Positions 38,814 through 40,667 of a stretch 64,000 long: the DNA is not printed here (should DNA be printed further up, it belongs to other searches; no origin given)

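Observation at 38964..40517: DUF4214 - radical SAM - SPASM fusion with non-canonical CX5CX2C cluster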

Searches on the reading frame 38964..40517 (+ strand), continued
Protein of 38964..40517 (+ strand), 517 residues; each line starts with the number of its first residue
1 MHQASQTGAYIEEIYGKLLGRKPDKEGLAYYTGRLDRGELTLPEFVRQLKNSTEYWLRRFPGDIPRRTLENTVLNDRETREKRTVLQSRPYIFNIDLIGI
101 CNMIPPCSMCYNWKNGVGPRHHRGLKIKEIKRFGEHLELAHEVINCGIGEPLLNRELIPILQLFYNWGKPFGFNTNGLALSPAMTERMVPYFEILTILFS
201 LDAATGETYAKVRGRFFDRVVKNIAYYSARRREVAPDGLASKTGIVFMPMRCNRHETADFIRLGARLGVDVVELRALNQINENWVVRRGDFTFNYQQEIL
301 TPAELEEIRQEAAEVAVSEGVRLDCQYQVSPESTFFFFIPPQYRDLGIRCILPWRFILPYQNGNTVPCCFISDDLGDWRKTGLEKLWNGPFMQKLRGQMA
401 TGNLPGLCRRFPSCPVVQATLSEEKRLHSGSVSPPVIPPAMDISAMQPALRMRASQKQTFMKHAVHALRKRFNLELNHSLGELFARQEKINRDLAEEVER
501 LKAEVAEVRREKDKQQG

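Call 36: search_solved_structures(query=A1, max_evalue=0.01, show_alignments=4)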
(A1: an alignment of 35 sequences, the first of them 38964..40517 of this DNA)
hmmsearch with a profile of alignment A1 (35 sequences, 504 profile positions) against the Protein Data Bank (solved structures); distinct sequences matched with E-value up to 0.01: 9.
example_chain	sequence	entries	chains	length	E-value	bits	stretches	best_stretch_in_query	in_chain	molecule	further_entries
7tol_A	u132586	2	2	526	2.3e-05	26.4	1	87-272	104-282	glycerol dibiphytanyl glycerol tetraether - macrocyclic archaeol synthase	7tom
8imi_0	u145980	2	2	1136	0.00061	21.7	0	8-59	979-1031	ApcE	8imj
1tv7_A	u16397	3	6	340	0.00075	21.4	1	127-226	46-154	Molybdenum cofactor biosynthesis protein A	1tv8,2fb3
8wm2_A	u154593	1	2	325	0.00076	21.4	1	84-184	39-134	Fe-S radical SAM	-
2fb2_A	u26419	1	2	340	0.00078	21.4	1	127-226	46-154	Molybdenum cofactor biosynthesis protein A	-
7vob_C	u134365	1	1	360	0.0013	20.6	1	125-211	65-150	Cytosylglucuronate decarboxylase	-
7voc_C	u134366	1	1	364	0.0013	20.6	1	125-211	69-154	Cytosylglucuronate decarboxylase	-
2z2u_A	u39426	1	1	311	0.0043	18.9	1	132-285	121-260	UPF0026 protein MJ0257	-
6djt_A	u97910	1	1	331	0.005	18.7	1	132-285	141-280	S-adenosyl-L-methionine-dependent tRNA 4-demethylwyosine synthase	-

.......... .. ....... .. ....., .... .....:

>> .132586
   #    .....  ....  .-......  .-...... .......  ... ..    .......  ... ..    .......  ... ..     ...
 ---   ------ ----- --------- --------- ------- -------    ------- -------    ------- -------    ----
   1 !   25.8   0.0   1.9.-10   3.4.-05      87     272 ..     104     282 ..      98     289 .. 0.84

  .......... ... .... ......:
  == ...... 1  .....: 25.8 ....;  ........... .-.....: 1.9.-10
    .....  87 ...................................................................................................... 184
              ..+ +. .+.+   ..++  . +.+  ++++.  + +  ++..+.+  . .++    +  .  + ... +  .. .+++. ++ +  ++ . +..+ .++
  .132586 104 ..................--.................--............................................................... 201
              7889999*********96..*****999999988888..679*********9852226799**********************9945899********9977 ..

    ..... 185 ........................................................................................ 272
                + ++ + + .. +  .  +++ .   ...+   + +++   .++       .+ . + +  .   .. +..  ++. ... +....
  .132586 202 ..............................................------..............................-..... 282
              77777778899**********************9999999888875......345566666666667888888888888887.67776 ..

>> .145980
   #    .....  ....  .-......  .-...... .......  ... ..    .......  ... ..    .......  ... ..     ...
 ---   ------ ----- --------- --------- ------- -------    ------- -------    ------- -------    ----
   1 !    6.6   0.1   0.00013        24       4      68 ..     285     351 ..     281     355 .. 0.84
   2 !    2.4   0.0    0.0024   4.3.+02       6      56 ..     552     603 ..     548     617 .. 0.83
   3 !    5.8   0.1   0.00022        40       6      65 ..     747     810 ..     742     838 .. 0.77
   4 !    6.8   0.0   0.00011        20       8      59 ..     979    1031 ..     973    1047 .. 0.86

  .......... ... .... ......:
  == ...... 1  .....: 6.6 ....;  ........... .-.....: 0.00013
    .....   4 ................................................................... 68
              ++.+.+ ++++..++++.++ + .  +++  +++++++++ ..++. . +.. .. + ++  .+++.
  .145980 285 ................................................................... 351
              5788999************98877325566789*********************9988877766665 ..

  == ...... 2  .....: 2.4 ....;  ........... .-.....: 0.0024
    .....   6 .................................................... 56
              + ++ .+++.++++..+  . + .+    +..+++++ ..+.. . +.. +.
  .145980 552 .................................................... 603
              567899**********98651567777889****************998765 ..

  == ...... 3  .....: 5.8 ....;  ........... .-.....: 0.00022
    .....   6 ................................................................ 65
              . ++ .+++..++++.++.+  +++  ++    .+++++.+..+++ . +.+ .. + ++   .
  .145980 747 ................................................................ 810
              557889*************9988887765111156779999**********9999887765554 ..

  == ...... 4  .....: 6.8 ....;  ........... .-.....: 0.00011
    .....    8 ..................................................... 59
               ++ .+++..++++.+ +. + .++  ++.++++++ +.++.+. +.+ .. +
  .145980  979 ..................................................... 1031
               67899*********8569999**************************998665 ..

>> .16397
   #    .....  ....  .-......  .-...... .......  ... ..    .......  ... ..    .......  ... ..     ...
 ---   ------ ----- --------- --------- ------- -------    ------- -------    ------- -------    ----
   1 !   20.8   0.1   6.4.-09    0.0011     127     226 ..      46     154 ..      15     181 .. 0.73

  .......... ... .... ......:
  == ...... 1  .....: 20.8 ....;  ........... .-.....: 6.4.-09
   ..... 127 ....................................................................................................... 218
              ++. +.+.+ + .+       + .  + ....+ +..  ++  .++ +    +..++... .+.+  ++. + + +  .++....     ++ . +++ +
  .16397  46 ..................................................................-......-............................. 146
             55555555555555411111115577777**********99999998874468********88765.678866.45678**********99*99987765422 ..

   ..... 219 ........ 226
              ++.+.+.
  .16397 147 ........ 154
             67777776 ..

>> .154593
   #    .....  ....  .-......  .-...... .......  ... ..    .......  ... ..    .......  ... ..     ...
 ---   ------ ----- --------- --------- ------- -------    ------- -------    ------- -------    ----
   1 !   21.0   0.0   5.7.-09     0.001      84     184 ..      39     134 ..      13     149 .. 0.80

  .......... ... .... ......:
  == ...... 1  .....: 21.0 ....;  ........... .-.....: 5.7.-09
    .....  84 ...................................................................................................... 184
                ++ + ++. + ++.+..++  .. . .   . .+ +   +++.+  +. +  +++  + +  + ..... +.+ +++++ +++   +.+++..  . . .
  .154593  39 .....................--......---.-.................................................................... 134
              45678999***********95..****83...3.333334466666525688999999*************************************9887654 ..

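Call 41: list_cluster_members(proteins=[P0001, P0005, P0022, P0030, P0068, P0077, P0091])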
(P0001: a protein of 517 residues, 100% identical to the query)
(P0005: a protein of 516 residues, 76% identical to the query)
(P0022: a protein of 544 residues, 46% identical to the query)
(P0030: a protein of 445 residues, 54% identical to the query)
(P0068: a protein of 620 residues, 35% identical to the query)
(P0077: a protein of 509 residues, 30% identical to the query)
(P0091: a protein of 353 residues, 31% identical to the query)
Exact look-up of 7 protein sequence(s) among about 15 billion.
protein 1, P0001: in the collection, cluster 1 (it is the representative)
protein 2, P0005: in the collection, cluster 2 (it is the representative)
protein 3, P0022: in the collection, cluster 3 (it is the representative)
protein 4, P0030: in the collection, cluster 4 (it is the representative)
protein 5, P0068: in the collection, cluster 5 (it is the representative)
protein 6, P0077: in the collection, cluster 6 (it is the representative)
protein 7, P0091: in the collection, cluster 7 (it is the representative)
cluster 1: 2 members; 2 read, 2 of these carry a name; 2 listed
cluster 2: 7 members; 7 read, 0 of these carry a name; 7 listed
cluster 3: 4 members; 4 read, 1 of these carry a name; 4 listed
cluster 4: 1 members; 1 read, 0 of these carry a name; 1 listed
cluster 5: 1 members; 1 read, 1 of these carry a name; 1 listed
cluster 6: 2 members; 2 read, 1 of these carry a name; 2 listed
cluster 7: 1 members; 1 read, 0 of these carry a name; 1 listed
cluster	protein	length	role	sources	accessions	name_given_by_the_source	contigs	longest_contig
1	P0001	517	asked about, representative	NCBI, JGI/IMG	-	MoaA/NifB/PqqE/SkfB family radical SAM enzyme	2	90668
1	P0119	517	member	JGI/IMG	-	MoaA/NifB/PqqE/SkfB family radical SAM enzyme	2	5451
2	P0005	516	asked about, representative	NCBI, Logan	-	-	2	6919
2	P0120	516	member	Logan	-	-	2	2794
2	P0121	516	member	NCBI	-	-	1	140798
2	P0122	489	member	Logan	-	-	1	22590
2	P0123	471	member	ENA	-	-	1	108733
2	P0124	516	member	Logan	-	-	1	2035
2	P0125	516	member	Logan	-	-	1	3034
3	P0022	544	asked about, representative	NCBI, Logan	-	-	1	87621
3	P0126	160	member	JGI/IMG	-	hypothetical protein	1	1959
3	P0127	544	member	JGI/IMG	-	-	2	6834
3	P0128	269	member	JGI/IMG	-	-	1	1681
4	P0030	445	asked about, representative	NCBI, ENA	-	-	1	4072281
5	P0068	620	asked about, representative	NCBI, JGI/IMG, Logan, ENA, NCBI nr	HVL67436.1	MAG TPA: radical SAM/SPASM domain-containing protein [Vicinamibacterales bacterium] | radical SAM/SPASM domain-containing protein [Vicinamibacterales bacterium]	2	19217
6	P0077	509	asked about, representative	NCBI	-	-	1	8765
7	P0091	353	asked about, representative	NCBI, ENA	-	-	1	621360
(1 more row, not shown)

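Call 42: find_related_loci(query=A1, collection=genome_contigs, flank=10000)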
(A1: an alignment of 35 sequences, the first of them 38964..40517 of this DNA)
Query A1 (517 aa) in genome_contigs; peptide patterns used: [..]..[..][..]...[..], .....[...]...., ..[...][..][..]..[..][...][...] (x = any residue, [..] = any of these).
125 stretches matched a pattern; 96 encode a relative of the query (tblastn E <= 1e-3); the best 80 are kept; 80 distinct loci.
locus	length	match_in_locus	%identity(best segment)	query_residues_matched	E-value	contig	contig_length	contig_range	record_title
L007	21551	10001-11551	81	1-517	0e+0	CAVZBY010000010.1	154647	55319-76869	MAG: Candidatus Aminicenantes bacterium isolate MFD00905.bin.2.121 genome assembly, contig: contig_50381, whole genome s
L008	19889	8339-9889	79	1-517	0e+0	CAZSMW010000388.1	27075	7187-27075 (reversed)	MAG TPA_asm: uncultured Eubacteriales bacterium isolate binchicken_co255_252 genome assembly, contig: k141_3990788, whol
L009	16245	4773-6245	62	10-501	0e+0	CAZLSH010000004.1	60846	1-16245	MAG TPA_asm: uncultured Clostridia bacterium isolate SRP192927_co7_47 genome assembly, contig: NODE_645_length_60846_cov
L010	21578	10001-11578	46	9-515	2e-160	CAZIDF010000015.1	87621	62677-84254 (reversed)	MAG TPA_asm: uncultured Eubacteriales bacterium isolate SRP185410_co2_332 genome assembly, contig: NODE_182_length_87621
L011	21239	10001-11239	54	10-422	6e-151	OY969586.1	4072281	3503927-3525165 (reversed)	MAG: Candidatus Aminicenantes bacterium isolate MFD10007.bin.c.2 genome assembly, chromosome: 1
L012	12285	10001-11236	54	10-421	1e-149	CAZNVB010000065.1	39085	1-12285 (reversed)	MAG TPA_asm: uncultured Eubacteriales bacterium isolate SRP231805_co4_44 genome assembly, contig: k141_288967, whole gen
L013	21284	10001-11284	52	10-433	8e-142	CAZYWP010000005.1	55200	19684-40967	MAG TPA_asm: uncultured Eubacteriales bacterium isolate binchicken_co376_295 genome assembly, contig: NODE_420_length_55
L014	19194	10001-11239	53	10-422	5e-140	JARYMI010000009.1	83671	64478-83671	MAG: Clostridiales bacterium isolate A05DMB-I-28 NODE_9_length_83671_cov_9.255090, whole genome shotgun sequence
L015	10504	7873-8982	46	59-429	1e-118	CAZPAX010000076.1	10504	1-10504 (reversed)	MAG TPA_asm: uncultured Eubacteriales bacterium isolate binchicken_co124_359 genome assembly, contig: NODE_4454_length_1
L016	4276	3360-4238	53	10-302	4e-101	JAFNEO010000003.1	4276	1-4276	MAG: Candidatus Aminicenantes bacterium isolate bin_1 PROKKA_contig000003, whole genome shotgun sequence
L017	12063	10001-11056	41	67-418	1e-82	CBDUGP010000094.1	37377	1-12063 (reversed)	MAG TPA_asm: uncultured bacterium isolate SRR22808116_maxbin2_13 genome assembly, contig: ERZ25043450.488, whole genome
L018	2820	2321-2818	63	15-180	4e-67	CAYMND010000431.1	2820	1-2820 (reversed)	MAG TPA_asm: uncultured Clostridia bacterium isolate binchicken_co108_206 genome assembly, contig: NODE_69115_length_282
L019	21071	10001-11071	34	71-418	6e-47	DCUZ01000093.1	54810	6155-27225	MAG TPA_asm: Holophagales bacterium UBA2201 UBA2201_contig_69596, whole genome shotgun sequence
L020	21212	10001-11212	31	67-428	3e-46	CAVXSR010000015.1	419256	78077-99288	MAG: Vicinamibacteria bacterium isolate MFD04850.bin.1.214 genome assembly, contig: contig_54742, whole genome shotgun s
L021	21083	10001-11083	33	66-418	4e-46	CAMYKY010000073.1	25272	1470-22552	MAG: uncultured Acidobacteria bacterium isolate FCS_M_Acidobacteriota_01 genome assembly, contig: scaffold_2336, whole g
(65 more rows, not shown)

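Call 56: search_protein_families(library=pfam, proteins=[P0051, P0054, P0055, P0056, P0058, P0068, P0071, P0073, P0079, P0077], max_evalue=0.01)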
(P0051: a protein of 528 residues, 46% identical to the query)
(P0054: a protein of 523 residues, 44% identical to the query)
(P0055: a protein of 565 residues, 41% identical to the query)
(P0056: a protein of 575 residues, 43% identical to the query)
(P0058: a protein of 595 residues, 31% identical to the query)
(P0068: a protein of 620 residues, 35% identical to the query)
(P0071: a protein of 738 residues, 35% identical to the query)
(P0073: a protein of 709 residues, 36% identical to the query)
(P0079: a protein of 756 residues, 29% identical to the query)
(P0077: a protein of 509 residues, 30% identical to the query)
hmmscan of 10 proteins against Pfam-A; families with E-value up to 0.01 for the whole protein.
P0051 (528 aa): 2 families
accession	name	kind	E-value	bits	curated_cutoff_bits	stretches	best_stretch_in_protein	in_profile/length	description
PF04055.27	Radical_SAM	-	1e-08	36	29.5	1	34-164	6-140/166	Radical SAM superfamily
PF13186.11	SPASM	-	2.1e-07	31.6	21.5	1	282-340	1-63/67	Iron-sulfur cluster-binding domain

P0054 (523 aa): 2 families
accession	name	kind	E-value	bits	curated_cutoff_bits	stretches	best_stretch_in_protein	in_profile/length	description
PF13186.11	SPASM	-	9e-11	42.3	21.5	1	292-351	1-64/67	Iron-sulfur cluster-binding domain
PF04055.27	Radical_SAM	-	2.7e-10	41.1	29.5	1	43-173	4-139/166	Radical SAM superfamily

P0055 (565 aa): 2 families
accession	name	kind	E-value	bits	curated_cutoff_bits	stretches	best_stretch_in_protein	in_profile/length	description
PF04055.27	Radical_SAM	-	6.3e-07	30.1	29.5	1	72-190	11-136/166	Radical SAM superfamily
PF13186.11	SPASM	-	5.6e-06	27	21.5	1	313-371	1-63/67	Iron-sulfur cluster-binding domain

P0056 (575 aa): 2 families
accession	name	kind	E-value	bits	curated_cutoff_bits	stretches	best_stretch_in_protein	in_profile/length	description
PF04055.27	Radical_SAM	-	6.3e-10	39.9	29.5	1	60-187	6-138/166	Radical SAM superfamily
PF13186.11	SPASM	-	1.3e-08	35.4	21.5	1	312-371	1-64/67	Iron-sulfur cluster-binding domain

P0058 (595 aa): 0 families

P0068 (620 aa): 1 family
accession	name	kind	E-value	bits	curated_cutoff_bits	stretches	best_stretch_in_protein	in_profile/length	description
PF04055.27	Radical_SAM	-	1e-09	39.2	29.5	1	179-314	4-142/166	Radical SAM superfamily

P0071 (738 aa): 0 families

P0073 (709 aa): 1 family
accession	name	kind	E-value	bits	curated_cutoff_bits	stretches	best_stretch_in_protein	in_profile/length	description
PF04055.27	Radical_SAM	-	5.4e-10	40.1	29.5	1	471-619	4-152/166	Radical SAM superfamily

P0079 (756 aa): 1 family
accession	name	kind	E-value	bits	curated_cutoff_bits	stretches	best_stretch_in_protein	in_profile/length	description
PF04055.27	Radical_SAM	-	3e-08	34.5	29.5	1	350-484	5-142/166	Radical SAM superfamily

P0077 (509 aa): 1 family
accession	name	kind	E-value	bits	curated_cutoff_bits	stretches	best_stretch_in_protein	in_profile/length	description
PF13186.11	SPASM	-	0.0021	18.8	21.5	1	416-471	1-63/67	Iron-sulfur cluster-binding domain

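Call 65: search_protein_representatives(protein=window:38964-40517:+)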
Query: 517 residues. Proteins with E-value up to 0.001 (for the whole library): 6959; up to 1e-10: 1145; up to 1e-30: 75. The best 150 are listed.
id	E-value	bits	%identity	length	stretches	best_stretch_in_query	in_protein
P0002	0.0e+00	1013.9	83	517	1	1-517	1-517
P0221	2.8e-151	521.0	53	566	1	10-423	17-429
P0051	6.5e-106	371.3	47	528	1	69-420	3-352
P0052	2.0e-103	363.2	49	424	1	92-419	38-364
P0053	1.6e-101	356.8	46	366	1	70-418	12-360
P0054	1.5e-91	324.0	44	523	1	71-420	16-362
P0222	6.3e-90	318.6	42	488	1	74-421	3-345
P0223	7.8e-81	288.6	42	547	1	67-419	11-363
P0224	4.1e-79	282.9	36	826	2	67-425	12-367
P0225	1.2e-78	281.3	39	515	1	71-429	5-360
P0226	1.2e-74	268.2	39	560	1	71-425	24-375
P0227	8.8e-70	252.1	38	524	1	70-419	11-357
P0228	3.5e-60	220.4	30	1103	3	68-307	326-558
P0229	5.3e-56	206.7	36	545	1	68-418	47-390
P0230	1.2e-55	205.5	77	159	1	5-121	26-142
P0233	1.3e-47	179.0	34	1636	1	77-417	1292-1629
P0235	7.4e-47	176.5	30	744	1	57-420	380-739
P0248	5.0e-41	157.2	32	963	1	76-418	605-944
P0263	1.1e-35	139.6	33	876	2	67-326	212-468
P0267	4.8e-35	137.5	33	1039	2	64-324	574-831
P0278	3.5e-32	128.1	31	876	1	80-412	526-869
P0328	5.0e-26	107.7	31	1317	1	77-409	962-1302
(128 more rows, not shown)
